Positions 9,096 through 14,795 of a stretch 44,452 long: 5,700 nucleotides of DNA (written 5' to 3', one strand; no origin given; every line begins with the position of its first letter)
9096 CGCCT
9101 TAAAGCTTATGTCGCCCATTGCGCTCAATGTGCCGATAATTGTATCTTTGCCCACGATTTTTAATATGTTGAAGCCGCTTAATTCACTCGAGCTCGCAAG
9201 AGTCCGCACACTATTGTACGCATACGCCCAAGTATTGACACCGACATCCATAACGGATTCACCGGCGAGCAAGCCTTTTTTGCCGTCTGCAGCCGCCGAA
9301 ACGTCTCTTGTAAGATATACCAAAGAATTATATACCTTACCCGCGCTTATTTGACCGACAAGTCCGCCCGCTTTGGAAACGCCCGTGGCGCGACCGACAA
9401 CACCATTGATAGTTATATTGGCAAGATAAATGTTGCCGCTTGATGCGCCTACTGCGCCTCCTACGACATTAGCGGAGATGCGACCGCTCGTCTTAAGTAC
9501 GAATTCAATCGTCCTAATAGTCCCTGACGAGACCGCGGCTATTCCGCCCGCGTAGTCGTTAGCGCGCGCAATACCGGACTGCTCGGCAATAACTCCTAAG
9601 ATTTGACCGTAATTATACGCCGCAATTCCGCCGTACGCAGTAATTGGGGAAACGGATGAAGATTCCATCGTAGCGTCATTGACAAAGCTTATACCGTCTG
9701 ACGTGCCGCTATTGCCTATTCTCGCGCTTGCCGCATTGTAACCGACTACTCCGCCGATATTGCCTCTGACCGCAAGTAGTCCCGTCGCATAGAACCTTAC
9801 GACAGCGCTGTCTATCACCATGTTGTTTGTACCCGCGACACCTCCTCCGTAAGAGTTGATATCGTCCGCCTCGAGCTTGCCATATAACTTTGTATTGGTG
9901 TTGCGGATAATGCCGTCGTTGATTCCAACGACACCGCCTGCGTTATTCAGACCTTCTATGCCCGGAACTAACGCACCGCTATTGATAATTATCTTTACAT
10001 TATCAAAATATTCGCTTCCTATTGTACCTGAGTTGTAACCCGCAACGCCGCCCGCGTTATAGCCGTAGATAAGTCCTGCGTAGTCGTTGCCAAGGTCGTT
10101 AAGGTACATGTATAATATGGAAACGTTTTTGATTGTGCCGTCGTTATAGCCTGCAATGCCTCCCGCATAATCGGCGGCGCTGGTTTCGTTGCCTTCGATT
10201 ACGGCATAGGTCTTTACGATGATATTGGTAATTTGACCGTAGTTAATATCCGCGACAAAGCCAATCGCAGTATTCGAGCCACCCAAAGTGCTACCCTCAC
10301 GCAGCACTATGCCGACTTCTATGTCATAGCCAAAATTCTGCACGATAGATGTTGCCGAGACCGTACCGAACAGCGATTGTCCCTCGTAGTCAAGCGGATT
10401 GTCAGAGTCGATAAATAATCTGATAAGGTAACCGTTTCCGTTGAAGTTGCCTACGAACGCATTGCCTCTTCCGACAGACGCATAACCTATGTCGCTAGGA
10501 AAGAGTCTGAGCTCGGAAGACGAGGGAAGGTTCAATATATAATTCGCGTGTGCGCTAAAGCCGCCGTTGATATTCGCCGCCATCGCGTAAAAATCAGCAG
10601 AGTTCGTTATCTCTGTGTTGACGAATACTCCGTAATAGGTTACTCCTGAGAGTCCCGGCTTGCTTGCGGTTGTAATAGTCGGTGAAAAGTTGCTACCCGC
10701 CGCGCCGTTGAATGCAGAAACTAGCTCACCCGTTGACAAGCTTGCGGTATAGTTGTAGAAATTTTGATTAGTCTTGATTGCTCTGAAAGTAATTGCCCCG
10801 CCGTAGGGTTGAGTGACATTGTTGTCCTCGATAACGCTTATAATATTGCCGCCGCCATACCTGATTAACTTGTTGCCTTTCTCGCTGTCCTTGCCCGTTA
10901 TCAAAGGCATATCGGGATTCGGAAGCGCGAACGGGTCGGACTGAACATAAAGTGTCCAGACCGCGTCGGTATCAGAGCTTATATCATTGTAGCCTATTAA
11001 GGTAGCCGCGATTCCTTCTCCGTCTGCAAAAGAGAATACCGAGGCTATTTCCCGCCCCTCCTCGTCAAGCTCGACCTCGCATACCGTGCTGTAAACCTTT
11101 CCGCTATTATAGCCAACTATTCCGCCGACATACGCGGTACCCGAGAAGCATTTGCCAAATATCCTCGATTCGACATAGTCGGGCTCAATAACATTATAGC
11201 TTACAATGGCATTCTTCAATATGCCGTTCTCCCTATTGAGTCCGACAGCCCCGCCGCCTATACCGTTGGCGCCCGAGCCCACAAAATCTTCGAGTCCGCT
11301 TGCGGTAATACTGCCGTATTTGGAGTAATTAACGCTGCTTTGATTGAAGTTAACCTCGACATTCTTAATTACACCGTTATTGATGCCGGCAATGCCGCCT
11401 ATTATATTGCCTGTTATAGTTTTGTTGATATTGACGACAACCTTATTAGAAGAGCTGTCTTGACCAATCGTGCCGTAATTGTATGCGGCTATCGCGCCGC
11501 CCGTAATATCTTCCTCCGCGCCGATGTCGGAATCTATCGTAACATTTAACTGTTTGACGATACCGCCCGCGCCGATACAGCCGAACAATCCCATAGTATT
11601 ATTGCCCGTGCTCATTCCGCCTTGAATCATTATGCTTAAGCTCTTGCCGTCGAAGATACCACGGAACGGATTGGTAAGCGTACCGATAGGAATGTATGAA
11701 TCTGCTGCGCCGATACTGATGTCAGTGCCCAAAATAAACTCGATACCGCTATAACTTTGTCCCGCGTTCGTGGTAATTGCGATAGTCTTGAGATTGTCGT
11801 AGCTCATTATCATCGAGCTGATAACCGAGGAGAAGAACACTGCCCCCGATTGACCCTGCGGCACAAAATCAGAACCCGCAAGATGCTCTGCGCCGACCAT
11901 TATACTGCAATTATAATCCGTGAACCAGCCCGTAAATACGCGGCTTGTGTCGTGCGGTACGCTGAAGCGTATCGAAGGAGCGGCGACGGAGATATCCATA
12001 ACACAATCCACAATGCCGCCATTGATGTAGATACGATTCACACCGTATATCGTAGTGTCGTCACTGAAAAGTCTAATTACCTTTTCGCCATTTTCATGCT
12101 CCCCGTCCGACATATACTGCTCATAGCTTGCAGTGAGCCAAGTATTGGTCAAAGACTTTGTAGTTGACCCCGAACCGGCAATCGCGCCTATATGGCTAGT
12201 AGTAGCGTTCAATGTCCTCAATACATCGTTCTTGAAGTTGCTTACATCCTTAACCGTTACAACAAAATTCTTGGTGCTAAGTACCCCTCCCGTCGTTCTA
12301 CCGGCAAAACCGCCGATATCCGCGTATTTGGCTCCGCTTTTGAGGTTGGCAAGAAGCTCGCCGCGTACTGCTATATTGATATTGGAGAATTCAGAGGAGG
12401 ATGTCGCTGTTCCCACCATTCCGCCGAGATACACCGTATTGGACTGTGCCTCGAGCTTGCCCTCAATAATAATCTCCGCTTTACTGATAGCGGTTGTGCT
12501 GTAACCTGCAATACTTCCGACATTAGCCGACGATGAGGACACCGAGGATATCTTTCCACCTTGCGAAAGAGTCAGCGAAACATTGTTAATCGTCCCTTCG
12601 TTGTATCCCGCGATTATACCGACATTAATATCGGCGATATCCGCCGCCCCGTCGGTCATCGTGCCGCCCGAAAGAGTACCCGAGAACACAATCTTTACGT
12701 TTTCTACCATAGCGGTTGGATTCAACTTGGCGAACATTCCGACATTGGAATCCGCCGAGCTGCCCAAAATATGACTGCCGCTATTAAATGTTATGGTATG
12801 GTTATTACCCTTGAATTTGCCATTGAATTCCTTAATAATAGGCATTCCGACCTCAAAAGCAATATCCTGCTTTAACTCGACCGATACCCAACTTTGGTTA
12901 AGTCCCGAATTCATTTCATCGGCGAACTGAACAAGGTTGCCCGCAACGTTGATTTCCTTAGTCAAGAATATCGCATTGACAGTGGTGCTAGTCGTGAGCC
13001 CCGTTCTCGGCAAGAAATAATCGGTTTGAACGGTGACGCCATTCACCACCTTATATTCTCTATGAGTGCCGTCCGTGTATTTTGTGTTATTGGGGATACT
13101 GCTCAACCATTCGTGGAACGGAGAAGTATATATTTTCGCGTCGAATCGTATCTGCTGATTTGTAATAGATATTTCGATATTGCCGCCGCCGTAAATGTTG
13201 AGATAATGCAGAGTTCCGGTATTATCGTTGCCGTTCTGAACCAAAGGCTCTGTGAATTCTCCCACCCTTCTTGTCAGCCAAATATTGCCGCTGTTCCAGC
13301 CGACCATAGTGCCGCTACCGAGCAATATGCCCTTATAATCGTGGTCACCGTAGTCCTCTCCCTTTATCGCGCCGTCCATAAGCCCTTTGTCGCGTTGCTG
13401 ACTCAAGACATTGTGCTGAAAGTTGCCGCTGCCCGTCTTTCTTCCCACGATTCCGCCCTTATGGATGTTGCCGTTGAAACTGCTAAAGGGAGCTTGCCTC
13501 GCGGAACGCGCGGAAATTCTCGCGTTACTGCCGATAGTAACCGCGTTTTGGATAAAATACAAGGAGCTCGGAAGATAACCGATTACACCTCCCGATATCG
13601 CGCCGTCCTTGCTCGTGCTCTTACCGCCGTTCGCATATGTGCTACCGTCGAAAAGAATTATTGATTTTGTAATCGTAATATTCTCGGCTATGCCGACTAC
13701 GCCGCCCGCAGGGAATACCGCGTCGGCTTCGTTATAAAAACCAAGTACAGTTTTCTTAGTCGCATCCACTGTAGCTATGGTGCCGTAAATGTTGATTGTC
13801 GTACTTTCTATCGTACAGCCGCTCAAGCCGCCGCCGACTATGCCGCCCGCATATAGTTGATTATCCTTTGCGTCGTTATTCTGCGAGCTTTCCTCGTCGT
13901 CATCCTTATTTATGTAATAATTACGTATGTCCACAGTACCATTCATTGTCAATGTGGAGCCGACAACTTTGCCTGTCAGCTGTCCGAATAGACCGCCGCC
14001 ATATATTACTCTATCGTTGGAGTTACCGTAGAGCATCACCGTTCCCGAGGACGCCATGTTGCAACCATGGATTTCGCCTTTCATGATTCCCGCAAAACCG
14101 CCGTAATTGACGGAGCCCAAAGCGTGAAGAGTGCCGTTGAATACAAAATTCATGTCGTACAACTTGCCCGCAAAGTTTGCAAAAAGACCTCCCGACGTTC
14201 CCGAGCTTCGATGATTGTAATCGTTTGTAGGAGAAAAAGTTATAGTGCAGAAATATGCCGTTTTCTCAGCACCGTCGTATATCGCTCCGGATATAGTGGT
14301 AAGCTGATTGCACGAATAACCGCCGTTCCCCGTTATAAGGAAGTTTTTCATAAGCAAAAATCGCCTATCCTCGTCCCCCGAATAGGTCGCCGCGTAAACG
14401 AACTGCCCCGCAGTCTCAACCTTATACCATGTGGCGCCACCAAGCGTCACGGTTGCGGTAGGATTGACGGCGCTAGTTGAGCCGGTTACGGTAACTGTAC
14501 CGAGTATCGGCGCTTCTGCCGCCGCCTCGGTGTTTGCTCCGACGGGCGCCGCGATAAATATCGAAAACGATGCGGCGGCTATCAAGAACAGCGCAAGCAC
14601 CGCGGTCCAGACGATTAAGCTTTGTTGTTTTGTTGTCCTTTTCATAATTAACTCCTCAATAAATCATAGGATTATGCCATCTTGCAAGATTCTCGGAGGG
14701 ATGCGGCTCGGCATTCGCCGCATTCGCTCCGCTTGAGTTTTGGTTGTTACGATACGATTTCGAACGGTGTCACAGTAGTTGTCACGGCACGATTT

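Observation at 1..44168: Two-gene giant surface-protein locus (>14,600 codons) apparently driven by one promoter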

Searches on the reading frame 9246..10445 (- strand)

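Call 31: search_protein_families(library=pfam, proteins=[window:9246-10445:-], max_evalue=10)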
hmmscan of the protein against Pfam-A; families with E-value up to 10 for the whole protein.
window:9246-10445:- (400 aa): 1 family
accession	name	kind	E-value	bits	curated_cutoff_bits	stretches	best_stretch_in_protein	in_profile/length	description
PF07581.17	Glug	-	0.029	15.2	20.5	4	93-109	4-22/28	The GLUG motif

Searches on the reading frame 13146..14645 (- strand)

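Call 31: search_protein_families(library=pfam, proteins=[window:13146-14645:-], max_evalue=10)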
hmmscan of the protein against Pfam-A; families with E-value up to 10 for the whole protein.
window:13146-14645:- (500 aa): 1 family
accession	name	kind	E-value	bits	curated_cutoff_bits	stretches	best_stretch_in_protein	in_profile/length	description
PF16640.11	Big_3_5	-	0.019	15.9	35.5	1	41-92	22-73/88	Bacterial Ig-like domain (group 3)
